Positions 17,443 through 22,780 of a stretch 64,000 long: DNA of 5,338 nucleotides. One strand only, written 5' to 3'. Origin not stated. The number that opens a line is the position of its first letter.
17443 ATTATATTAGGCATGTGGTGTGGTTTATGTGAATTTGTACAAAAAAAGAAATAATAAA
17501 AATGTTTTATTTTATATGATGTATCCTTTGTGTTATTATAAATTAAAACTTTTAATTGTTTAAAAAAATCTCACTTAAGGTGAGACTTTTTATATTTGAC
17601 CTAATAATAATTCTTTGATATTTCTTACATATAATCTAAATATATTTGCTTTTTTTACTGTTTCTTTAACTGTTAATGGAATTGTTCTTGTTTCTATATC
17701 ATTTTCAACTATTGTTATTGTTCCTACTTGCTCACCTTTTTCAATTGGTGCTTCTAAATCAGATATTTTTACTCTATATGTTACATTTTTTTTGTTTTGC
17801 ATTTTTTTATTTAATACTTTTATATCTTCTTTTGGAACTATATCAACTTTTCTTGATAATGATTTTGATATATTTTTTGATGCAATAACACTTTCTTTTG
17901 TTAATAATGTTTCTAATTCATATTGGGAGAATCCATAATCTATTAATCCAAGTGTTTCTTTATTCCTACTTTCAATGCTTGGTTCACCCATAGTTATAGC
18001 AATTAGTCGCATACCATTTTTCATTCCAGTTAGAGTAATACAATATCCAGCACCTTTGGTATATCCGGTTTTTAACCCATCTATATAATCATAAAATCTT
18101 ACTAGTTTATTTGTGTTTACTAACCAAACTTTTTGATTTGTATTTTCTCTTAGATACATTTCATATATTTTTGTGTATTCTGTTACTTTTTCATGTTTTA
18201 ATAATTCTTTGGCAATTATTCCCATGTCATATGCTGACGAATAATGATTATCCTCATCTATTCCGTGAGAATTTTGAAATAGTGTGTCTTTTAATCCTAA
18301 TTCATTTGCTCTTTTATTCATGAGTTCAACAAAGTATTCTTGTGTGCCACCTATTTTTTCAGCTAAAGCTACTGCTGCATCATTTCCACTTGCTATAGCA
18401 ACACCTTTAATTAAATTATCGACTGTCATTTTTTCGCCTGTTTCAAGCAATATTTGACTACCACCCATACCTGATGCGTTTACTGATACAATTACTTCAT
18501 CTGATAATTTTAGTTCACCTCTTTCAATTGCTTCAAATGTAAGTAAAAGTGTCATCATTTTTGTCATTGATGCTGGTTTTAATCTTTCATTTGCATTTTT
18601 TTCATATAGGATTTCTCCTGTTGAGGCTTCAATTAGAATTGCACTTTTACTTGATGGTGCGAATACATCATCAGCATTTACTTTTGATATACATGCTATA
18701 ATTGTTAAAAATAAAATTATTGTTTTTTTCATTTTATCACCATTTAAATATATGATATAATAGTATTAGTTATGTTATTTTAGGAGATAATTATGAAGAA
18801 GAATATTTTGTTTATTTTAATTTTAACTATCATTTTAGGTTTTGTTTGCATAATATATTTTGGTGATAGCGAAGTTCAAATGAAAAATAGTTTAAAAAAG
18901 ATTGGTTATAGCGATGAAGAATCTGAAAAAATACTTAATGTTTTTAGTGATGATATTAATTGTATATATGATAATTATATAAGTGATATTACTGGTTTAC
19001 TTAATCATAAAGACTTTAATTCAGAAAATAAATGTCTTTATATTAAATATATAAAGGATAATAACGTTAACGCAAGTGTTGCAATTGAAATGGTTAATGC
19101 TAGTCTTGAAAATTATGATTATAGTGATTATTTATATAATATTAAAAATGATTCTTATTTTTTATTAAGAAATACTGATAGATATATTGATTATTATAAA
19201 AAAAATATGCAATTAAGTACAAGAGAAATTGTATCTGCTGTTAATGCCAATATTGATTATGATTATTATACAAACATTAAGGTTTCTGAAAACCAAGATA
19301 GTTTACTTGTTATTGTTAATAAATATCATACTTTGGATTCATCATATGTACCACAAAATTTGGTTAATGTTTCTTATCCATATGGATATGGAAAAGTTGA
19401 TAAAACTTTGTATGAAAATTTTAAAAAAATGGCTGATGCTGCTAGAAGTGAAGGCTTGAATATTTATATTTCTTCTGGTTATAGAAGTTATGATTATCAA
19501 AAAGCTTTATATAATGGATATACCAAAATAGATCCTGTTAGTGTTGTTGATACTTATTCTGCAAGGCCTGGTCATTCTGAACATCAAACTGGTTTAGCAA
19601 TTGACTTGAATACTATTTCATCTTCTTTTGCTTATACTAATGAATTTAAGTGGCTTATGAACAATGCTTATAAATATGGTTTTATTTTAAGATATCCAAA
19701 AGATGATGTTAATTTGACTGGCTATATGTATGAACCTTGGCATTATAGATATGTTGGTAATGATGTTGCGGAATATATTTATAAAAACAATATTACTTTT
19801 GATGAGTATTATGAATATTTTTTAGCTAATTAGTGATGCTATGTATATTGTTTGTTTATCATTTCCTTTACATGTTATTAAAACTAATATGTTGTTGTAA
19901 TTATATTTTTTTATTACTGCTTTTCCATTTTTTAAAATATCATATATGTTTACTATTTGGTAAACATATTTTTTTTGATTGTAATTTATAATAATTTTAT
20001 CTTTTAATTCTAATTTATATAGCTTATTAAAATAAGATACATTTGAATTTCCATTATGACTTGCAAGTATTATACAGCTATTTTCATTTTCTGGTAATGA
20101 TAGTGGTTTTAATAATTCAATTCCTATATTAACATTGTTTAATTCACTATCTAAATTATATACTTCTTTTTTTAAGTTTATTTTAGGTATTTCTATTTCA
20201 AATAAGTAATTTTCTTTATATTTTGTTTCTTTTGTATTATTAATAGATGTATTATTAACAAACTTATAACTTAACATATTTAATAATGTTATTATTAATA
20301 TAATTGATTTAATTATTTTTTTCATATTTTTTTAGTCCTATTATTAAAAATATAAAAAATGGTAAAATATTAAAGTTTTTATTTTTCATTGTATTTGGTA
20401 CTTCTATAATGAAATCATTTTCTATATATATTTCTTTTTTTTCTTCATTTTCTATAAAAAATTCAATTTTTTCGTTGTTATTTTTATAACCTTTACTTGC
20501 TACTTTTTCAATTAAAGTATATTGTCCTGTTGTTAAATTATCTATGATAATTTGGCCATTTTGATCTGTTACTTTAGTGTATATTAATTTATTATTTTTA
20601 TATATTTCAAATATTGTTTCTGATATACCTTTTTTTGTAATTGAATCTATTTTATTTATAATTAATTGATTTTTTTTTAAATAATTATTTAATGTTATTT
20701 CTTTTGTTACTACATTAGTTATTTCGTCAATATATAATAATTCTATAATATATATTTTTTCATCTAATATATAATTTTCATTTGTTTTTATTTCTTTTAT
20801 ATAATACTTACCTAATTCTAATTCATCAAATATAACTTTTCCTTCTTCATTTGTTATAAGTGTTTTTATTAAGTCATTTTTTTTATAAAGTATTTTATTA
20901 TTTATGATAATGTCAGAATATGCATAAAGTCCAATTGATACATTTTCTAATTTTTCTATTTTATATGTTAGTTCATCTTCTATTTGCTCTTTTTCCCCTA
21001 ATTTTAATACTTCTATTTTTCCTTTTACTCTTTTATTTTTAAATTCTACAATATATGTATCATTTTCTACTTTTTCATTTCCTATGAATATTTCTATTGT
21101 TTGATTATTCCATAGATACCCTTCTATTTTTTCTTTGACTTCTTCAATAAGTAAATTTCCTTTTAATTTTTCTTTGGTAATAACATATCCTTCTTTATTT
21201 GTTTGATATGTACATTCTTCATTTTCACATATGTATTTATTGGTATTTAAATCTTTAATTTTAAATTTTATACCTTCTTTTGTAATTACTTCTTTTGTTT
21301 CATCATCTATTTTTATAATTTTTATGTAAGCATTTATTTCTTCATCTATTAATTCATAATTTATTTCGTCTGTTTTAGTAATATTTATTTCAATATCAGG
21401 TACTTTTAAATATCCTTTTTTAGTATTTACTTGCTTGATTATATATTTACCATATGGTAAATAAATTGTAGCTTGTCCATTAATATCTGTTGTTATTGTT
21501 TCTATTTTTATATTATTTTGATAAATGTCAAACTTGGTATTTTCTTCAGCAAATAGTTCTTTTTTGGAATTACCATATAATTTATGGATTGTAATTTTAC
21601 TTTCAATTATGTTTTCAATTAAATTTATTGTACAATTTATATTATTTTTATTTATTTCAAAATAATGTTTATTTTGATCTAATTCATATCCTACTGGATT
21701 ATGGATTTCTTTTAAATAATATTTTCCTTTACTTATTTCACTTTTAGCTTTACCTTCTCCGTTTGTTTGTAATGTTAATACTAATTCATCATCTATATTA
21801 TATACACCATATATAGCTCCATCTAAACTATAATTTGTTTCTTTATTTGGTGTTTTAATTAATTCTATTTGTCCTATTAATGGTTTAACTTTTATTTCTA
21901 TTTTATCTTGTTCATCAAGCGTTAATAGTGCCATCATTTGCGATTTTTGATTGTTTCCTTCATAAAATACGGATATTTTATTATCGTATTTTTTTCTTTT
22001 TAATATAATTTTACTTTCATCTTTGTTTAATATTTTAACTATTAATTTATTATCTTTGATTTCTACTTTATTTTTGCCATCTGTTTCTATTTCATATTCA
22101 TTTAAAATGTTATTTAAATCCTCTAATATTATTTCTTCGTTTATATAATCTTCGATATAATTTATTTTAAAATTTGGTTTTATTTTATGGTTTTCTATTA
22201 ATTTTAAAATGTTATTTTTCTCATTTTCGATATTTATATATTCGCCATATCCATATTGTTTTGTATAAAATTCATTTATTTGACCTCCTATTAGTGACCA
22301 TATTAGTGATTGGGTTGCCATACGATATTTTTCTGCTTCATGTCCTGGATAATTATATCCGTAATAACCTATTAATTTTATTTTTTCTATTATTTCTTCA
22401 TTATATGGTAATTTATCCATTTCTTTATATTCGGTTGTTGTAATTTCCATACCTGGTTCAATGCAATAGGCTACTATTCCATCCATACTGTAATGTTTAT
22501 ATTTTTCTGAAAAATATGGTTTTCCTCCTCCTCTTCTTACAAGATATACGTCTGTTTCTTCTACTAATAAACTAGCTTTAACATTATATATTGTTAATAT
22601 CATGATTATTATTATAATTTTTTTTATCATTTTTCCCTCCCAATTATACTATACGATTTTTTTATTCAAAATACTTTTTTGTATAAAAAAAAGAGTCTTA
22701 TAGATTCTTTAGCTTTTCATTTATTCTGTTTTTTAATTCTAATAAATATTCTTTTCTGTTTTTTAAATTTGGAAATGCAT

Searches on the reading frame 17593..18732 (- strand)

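Call 36: search_protein_families(library=pfam, proteins=[window:17593-18732:-], max_evalue=0.0001)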
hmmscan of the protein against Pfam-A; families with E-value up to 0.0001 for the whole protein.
window:17593-18732:- (380 aa): 3 families
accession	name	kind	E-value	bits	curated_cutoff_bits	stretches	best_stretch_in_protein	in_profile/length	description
PF00768.25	Peptidase_S11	-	2.3e-79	266.7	27.6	1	27-251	11-238/239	D-alanyl-D-alanine carboxypeptidase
PF07943.18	PBP5_C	-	7.7e-13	48.9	21.2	1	271-361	1-91/91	Penicillin-binding protein 5, C-terminal domain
PF13354.11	Beta-lactamase2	-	1.2e-12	48.1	22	1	37-184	8-153/214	Beta-lactamase enzyme family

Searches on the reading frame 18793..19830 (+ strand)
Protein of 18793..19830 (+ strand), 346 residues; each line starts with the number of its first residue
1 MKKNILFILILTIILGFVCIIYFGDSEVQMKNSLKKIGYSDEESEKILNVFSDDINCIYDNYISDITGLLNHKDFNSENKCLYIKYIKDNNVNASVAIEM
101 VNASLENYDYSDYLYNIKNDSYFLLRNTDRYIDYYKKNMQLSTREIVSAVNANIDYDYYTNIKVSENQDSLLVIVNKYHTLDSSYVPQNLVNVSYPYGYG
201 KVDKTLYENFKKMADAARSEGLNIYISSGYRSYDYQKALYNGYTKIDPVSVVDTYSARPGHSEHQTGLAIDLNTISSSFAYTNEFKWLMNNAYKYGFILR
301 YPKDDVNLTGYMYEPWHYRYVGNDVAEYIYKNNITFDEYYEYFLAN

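Call 36: search_protein_families(library=pfam, proteins=[window:18793-19830:+], max_evalue=0.0001)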
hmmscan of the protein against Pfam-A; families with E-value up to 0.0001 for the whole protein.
window:18793-19830:+ (346 aa): 1 family
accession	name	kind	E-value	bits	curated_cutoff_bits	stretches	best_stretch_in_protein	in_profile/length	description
PF02557.22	VanY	-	7e-42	142.8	25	1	201-322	3-131/132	D-alanyl-D-alanine carboxypeptidase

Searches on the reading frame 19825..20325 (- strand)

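Call 50: search_protein_families(library=pfam, proteins=[window:19825-20325:-], max_evalue=0.001)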
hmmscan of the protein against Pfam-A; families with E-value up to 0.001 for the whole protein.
window:19825-20325:- (167 aa): 1 family
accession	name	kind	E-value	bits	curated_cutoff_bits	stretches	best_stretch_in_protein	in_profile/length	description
PF04203.18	Sortase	-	1.5e-15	57.5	26.6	1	44-157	1-116/125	Sortase domain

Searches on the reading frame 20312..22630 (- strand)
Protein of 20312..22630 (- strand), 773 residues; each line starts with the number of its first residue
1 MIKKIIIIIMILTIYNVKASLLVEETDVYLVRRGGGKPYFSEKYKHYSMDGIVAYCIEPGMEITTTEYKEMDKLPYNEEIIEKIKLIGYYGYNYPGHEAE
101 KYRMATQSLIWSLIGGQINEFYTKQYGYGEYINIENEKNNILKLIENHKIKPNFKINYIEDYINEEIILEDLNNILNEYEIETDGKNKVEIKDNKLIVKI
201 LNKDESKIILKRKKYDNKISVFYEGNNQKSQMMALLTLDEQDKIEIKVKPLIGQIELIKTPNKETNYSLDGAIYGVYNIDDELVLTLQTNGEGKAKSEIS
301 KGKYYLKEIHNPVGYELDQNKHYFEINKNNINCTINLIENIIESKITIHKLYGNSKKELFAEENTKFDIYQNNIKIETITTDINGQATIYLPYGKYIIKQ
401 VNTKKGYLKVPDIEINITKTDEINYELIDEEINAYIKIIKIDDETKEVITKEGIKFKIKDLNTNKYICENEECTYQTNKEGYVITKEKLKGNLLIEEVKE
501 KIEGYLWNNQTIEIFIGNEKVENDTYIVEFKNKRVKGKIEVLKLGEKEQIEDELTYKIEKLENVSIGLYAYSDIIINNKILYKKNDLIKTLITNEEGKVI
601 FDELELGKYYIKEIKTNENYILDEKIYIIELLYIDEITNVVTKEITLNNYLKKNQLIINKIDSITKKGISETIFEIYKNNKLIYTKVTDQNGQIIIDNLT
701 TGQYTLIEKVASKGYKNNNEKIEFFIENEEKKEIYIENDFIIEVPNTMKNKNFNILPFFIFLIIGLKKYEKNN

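Call 36: search_protein_families(library=pfam, proteins=[window:20312-22630:-], max_evalue=0.0001)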
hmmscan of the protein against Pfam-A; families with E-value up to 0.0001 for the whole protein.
window:20312-22630:- (773 aa): 4 families
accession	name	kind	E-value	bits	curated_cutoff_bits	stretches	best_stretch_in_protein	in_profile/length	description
PF17802.7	SpaA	-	9.6e-50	167.1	23.1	4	253-335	1-85/91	Prealbumin-like fold domain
PF17210.9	SdrD_B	-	3.1e-08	34.2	29.7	0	664-716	19-71/112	SdrD B-like domain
PF08341.16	TED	-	1.8e-07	32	22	1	53-145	1-97/102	Thioester domain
PF23193.1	NOMO_3rd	-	5.6e-06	26.8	27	0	658-713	34-89/120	NOMO third transthyretin-like domain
